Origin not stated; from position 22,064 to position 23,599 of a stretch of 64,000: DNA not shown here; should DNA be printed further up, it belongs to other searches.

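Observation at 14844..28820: Regulator-less 14-kb carboxylate uptake and conversion block wedged between aconitase paralogs (candidate undescribed pathway)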

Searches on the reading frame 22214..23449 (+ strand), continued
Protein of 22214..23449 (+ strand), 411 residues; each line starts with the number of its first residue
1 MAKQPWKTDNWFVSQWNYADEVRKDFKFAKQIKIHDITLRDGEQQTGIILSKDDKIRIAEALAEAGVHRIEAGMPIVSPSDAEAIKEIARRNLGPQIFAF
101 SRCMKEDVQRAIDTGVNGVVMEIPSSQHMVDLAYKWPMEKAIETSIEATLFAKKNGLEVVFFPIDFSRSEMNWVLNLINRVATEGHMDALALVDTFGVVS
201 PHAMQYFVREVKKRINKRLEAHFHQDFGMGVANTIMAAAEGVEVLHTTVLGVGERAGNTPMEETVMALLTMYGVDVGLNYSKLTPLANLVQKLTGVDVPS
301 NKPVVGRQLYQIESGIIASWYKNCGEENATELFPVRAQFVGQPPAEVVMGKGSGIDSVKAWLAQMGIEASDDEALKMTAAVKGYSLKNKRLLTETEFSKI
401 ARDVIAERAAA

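Call 59: list_cluster_members(proteins=[window:22214-23446:+, window:21183-22052:+, window:23485-24354:+, window:27717-28817:+, window:16943-17992:+, window:18100-19107:+, window:26558-27619:-, window:12018-14699:-, window:28828-31530:-, window:31557-34241:-])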
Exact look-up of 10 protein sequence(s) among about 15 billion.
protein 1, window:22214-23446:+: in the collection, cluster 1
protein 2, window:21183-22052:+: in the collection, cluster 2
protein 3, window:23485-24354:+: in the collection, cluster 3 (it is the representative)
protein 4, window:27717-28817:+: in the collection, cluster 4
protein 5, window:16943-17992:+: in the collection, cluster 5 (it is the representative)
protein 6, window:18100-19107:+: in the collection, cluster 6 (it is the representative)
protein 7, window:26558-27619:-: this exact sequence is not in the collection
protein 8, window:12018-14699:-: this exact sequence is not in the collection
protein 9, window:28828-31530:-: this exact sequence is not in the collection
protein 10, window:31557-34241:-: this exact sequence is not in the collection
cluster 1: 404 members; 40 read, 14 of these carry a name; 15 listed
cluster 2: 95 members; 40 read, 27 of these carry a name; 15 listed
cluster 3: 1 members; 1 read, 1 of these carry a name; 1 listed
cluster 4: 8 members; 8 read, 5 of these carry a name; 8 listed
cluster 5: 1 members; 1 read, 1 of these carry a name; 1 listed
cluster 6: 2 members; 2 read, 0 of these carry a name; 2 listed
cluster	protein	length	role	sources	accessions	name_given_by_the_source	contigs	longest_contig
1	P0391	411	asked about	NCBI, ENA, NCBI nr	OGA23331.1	MAG: pyruvate carboxyltransferase [Betaproteobacteria bacterium RIFCSPLOWO2_02_FULL_67_26]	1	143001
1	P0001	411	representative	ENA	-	-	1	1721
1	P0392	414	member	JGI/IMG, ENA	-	isopropylmalate/homocitrate/citramalate synthase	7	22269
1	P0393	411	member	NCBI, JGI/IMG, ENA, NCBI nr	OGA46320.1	MAG: pyruvate carboxyltransferase [Betaproteobacteria bacterium RIFCSPLOWO2_12_FULL_62_58]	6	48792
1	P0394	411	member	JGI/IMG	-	isopropylmalate/homocitrate/citramalate synthase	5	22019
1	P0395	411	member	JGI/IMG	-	isopropylmalate/homocitrate/citramalate synthase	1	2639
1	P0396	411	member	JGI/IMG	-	isopropylmalate/homocitrate/citramalate synthase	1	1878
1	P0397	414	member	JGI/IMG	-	isopropylmalate/homocitrate/citramalate synthase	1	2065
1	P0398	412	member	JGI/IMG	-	isopropylmalate/homocitrate/citramalate synthase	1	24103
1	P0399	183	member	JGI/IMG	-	isopropylmalate/homocitrate/citramalate synthase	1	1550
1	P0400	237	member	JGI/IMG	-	isopropylmalate/homocitrate/citramalate synthase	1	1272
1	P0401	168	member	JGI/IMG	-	isopropylmalate/homocitrate/citramalate synthase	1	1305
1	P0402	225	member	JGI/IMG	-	isopropylmalate/homocitrate/citramalate synthase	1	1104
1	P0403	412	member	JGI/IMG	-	isopropylmalate/homocitrate/citramalate synthase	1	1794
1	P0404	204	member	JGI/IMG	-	isopropylmalate/homocitrate/citramalate synthase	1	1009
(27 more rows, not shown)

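Call 62: search_dna_similar(query=window:22214-23446:+, collection=plasmids, mode=protein, max_rows=40, max_evalue=1e-40)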
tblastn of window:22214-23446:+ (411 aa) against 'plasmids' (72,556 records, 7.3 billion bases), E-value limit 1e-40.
Records with a match: 36; places in all: 36; records where one place covers at least 80% of the query: 35.
Best place of each record, by identity: <60% 36.
By first word of the organism name: Candidatus 8; Pantoea 7; Haladaptatus 5; Nostoc 3; Bradyrhizobium 2; Paenibacillus 2; Neisseria 2; Deinococcus 1; Halomicrococcus 1; Burkholderia 1; and 4 more.
By predicted mobility (MOB-suite, as given by PLSDB): non-mobilizable 32; conjugative 2; mobilizable 2.
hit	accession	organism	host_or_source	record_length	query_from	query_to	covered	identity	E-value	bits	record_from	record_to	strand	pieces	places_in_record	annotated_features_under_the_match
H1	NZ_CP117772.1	Nostoc sp. UHCC 0926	whole organism,lichen surface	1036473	32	397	89%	33.6%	2e-45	175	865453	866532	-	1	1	none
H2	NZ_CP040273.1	Nostoc sp. C052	Blasia pusilla,pure culture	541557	32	397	89%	33.1%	4e-44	171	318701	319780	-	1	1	nifV: homocitrate synthase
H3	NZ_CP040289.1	Nostoc sp. C057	Phaeoceros,pure culture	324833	32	397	89%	33.1%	5e-44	171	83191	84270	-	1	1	nifV: homocitrate synthase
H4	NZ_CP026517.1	Deinococcus sp. NW-56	whole organism,water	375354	31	375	84%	34.9%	4e-44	171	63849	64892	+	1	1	2-isopropylmalate synthase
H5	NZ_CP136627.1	Bradyrhizobium sp. BWA-3-5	Arachis hypogaea,cell culture,root ...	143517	25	405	93%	31.4%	3e-47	181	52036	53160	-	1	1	nifV: homocitrate synthase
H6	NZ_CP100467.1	Halomicrococcus gelatinilyticus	cell culture,sediment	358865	30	404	91%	31.5%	5e-44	171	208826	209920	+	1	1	(R)-citramalate synthase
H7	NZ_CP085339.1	Haladaptatus halobius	cell culture,saline soil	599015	30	404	91%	31.5%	3e-42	166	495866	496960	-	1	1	2-isopropylmalate synthase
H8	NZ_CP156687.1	Burkholderia stagnalis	Bacterial cells,soils collected in ...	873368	30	400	90%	31.8%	6e-48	182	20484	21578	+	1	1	hypothetical protein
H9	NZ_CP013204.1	Paenibacillus sp. IHB B 3084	single,lake sediment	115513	30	394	89%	32.1%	1e-44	173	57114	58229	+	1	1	none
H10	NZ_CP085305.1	Haladaptatus pallidirubidus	cell culture,saline soil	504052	30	404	91%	30.9%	2e-42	166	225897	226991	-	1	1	(R)-citramalate synthase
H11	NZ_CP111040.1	Haladaptatus caseinilyticus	cell culture,sediment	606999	29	404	91%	30.7%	3e-41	163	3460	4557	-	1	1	none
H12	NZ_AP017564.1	Pseudanabaena sp. ABRG5-3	-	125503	26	397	91%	31.0%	9e-44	170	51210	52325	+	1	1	nifV: homocitrate synthase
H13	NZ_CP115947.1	Ralstonia solanacearum MolK2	Musa sp.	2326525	28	368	83%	33.3%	7e-42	165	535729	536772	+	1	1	record has no annotation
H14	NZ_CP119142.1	Neisseria gonorrhoeae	Homo sapiens,whole organism,synovial ...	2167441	23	375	86%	32.2%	4e-41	162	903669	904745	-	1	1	none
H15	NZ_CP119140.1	Neisseria gonorrhoeae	Homo sapiens,whole organism,blood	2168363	23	375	86%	32.2%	5e-41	162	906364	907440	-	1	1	none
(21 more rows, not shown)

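Call 67: find_homologous_proteins(query=P0289, max_evalue=1e-40)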
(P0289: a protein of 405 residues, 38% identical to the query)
Query P0289 (405 aa): 5953 proteins with E <= 1e-40 among 8000 candidates; the best 120 are listed.
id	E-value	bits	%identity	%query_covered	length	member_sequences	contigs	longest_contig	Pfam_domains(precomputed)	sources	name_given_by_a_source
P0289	2.1e-262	888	100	100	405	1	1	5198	PF22617.2,PF00682.26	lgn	-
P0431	3.9e-192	657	74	99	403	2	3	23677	PF22617.2,PF00682.26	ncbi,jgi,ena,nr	ncbi:MAG: 2-isopropylmalate synthase [Spirochaetes bacterium GWB1_59_5]|nr:MAG: 2-isopropylmalate sy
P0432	1.8e-191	655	76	96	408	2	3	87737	PF22617.2,PF00682.26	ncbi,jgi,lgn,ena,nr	ncbi:MAG TPA: 2-isopropylmalate synthase [bacterium]|nr:2-isopropylmalate synthase [bacterium]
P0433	1.4e-190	652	74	98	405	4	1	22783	PF22617.2,PF00682.26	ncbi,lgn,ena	-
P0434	8.3e-189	646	74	98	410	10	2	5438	PF22617.2,PF00682.26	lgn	-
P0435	3.9e-188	644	74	97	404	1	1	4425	PF22617.2,PF00682.26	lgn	-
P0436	2.0e-187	642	73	99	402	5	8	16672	PF22617.2,PF00682.26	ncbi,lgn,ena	-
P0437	4.1e-187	640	73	99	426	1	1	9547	PF22617.2,PF00682.26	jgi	jgi:methanogen homocitrate synthase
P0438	1.6e-186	638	75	95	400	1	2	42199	PF22617.2,PF00682.26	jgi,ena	-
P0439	8.8e-186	636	73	97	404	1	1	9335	PF22617.2,PF00682.26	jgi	-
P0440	2.4e-185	635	75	95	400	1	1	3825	PF22617.2,PF00682.26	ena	-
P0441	3.9e-185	634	72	98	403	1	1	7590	PF22617.2,PF00682.26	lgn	-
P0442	6.0e-185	633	73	97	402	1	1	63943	PF22617.2,PF00682.26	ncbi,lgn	-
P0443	8.6e-185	633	72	99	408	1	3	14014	PF22617.2,PF00682.26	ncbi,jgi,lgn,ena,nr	ncbi:MAG: 2-isopropylmalate synthase [Spirochaetae bacterium HGW-Spirochaetae-7]|jgi:methanogen homo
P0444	1.6e-184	632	72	99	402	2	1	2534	PF22617.2,PF00682.26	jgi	jgi:methanogen homocitrate synthase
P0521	1.5e-161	556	63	100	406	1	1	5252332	PF22617.2,PF00682.26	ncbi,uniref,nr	ncbi:LeuA family protein [Pararhizobium sp. IMCC21322]|uniref:LeuA family protein n=1 Tax=Pararhizob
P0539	3.7e-160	552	63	99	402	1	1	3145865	PF22617.2,PF00682.26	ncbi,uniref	ncbi:2-isopropylmalate synthase [Falsihalocynthiibacter sp. SS001]|uniref:homocitrate synthase/isopr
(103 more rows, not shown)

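Call 68: find_encoding_contigs(protein=P0521, flank=9000, max_places=1)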
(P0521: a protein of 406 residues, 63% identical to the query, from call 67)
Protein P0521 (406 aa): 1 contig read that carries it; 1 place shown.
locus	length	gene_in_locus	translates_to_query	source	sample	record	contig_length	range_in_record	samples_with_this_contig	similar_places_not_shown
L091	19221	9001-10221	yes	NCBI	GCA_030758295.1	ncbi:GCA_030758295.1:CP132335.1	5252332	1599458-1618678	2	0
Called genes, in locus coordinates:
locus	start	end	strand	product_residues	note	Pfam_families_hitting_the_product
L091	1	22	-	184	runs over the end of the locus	-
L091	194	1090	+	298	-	PF00892:EamA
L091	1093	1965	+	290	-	PF00583:Acetyltransf_1 (weak), PF18014:Acetyltransf_18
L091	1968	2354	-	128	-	PF03795:YCII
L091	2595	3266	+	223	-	PF00881:Nitroreductase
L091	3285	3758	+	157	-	PF02566:OsmC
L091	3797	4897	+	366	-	PF03480:DctP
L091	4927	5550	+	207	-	PF04290:DctQ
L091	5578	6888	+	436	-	PF06808:DctM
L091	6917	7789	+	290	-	PF04444:Dioxygenase_N, PF00775:Dioxygenase_C, PF13620:CarboxypepD_reg (faint)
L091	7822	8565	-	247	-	PF00392:GntR, PF07729:FCD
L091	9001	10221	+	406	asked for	PF00682:HMGL-like, PF22617:HCS_D2 (faint)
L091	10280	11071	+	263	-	PF02798:GST_N, PF13417:GST_N_3, PF13409:GST_N_2, PF13410:GST_C_2 (weak), PF00043:GST_C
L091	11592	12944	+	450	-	PF01547:SBP_bac_1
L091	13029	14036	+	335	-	PF00528:BPD_transp_1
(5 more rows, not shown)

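Call 69: find_encoding_contigs(protein=P0539, flank=9000, max_places=1)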
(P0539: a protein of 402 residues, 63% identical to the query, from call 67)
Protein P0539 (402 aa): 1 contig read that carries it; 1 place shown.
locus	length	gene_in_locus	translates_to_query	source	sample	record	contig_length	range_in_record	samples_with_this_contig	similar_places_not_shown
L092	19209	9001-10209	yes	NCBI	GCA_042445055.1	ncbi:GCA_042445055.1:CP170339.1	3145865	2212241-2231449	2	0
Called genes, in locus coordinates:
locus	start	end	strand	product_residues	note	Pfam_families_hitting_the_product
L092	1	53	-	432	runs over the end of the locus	PF01180:DHO_dh, PF01207:Dus, PF12837:Fer4_6 (faint), PF12797:Fer4_2 (faint), PF00037:Fer4 (faint), PF12838:Fer4_7, PF13237:Fer4_10 (weak), PF14697:Fer4_21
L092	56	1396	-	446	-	PF14691:Fer4_20, PF01262:AlaDh_PNT_C (faint), PF13738:Pyr_redox_3 (faint), PF01266:DAO (weak), PF07992:Pyr_redox_2, PF12831:FAD_oxidored (faint), PF13450:NAD_binding_8, PF00070:Pyr_redox (weak)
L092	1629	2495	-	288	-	PF04444:Dioxygenase_N, PF00775:Dioxygenase_C, PF13620:CarboxypepD_reg (faint)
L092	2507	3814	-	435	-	PF06808:DctM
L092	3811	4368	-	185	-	PF04290:DctQ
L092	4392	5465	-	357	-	PF03480:DctP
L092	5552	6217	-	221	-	PF00881:Nitroreductase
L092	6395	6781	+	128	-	PF03795:YCII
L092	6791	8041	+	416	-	PF17408:MCD_N, PF05292:MCD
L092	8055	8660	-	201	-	PF00392:GntR, PF07729:FCD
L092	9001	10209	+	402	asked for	PF00682:HMGL-like, PF22617:HCS_D2 (weak)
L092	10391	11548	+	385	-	PF02353:CMAS, PF13489:Methyltransf_23, PF08241:Methyltransf_11, PF08242:Methyltransf_12, PF13649:Methyltransf_25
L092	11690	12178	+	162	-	PF00364:Biotin_lipoyl, PF25984:BSH_YknX (faint)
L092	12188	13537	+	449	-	PF00289:Biotin_carb_N, PF02655:ATP-grasp_3 (faint), PF02222:ATP-grasp, PF02786:CPSase_L_D2, PF07478:Dala_Dala_lig_C, PF02785:Biotin_carb_C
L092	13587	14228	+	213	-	PF03588:Leu_Phe_trans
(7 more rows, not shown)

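Call 70: find_encoding_contigs(protein=P0432, flank=9000, max_places=1)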
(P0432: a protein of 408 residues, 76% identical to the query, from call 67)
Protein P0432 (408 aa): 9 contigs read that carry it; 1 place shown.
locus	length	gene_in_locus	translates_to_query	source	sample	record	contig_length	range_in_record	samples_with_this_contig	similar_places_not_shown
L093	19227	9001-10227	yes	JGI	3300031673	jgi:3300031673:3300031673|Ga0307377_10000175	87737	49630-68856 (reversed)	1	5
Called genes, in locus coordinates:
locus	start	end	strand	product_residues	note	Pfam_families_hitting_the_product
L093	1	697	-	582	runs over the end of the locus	PF00072:Response_reg, PF10114:PocR, PF07568:HisKA_2, PF02518:HATPase_c, PF13581:HATPase_c_2 (weak)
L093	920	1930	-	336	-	PF01118:Semialdhyde_dh, PF02774:Semialdhyde_dhC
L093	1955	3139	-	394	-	PF00155:Aminotran_1_2, PF01041:DegT_DnrJ_EryC1 (weak)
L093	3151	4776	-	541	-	PF02776:TPP_enzyme_N, PF00205:TPP_enzyme_M, PF02775:TPP_enzyme_C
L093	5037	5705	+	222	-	PF00392:GntR, PF07729:FCD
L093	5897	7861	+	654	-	PF06808:DctM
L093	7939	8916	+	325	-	PF16868:NMT1_3, PF09084:NMT1, PF12974:Phosphonate-bd (weak)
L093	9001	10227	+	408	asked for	PF00682:HMGL-like, PF22617:HCS_D2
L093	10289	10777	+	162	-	-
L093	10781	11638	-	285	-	PF01887:SAM_HAT_N, PF20257:SAM_HAT_C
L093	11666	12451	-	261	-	PF09818:ABC_ATPase (faint), PF13191:AAA_16 (faint), PF00005:ABC_tran, PF02463:SMC_N (weak), PF13555:AAA_29 (weak), PF13304:AAA_21 (weak)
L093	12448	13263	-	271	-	PF00528:BPD_transp_1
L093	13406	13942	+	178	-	-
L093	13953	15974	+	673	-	PF05359:DUF748 (weak), PF27335:TP_0481_C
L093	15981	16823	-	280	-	PF00497:SBP_bac_3, PF10613:Lig_chan-Glu_bd (weak)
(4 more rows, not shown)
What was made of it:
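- A diverged non-canonical clade lies beside GntR/FCD regulators and TRAP/TAXI importers (calls 68-70).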

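Call 79: search_protein_families(library=pfam, proteins=[L076:12627-13913:-, L057:7114-8373:+, L057:8375-9358:+, L019:303-1208:+, L087:898-2514:+, L089:11399-12493:+])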
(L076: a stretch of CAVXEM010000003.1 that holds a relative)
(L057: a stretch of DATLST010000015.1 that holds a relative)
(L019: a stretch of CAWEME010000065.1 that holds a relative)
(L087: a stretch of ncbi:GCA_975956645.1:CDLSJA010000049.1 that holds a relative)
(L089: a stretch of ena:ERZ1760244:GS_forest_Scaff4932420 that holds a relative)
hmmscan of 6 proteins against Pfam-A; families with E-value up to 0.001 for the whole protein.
L076:12627-13913:- (428 aa): 2 families
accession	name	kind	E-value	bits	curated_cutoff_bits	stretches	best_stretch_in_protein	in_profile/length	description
PF01326.24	PPDK_N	-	1.2e-57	196.1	27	1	17-313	4-316/328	Pyruvate phosphate dikinase, AMP/ATP-binding domain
PF00391.29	PEP-utilizers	-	5.2e-20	71.3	23.1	1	351-421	2-72/72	PEP-utilising enzyme, mobile domain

L057:7114-8373:+ (419 aa): 2 families
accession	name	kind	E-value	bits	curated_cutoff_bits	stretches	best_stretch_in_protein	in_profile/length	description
PF00557.29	Peptidase_M24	-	2.4e-33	116.1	23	1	193-400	2-207/208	Metallopeptidase family M24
PF01321.24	Creatinase_N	-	3e-09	37.9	22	1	38-185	1-128/128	Creatinase/Prolidase N-terminal domain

L057:8375-9358:+ (327 aa): 2 families
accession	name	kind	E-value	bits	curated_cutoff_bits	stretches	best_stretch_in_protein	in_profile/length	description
PF02826.25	2-Hacid_dh_C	-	2.6e-57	193.5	25.1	1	110-284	1-177/178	D-isomer specific 2-hydroxyacid dehydrogenase, NAD binding domain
PF00389.36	2-Hacid_dh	-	4.1e-28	98.2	24.6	1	8-317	3-134/134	D-isomer specific 2-hydroxyacid dehydrogenase, catalytic domain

L019:303-1208:+ (301 aa): 1 family
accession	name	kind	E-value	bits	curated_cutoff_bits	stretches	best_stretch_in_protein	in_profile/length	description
PF01557.24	FAA_hydrolase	-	2.2e-72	243.6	23.9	1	86-300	2-213/214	Fumarylacetoacetate (FAA) hydrolase C-terminal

L087:898-2514:+ (538 aa): 3 families
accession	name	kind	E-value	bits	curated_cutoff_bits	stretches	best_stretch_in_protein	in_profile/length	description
PF02776.23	TPP_enzyme_N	-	8.7e-34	116.3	26.8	1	3-117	2-118/119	Thiamine pyrophosphate enzyme, N-terminal TPP binding domain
PF02775.26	TPP_enzyme_C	-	1.1e-31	110.1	21.9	1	381-526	1-150/151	Thiamine pyrophosphate enzyme, C-terminal TPP binding domain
PF00205.28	TPP_enzyme_M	-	2.1e-22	79.7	30.4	1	189-323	3-137/137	Thiamine pyrophosphate enzyme, central domain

L089:11399-12493:+ (364 aa): 2 families
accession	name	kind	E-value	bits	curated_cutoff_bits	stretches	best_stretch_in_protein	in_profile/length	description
PF13378.12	MR_MLE_C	-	1.1e-53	182.7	29.4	1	145-355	3-218/219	Enolase C-terminal domain-like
PF02746.21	MR_MLE_N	-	2.6e-10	41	22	1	25-122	25-117/117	Mandelate racemase / muconate lactonizing enzyme, N-terminal domain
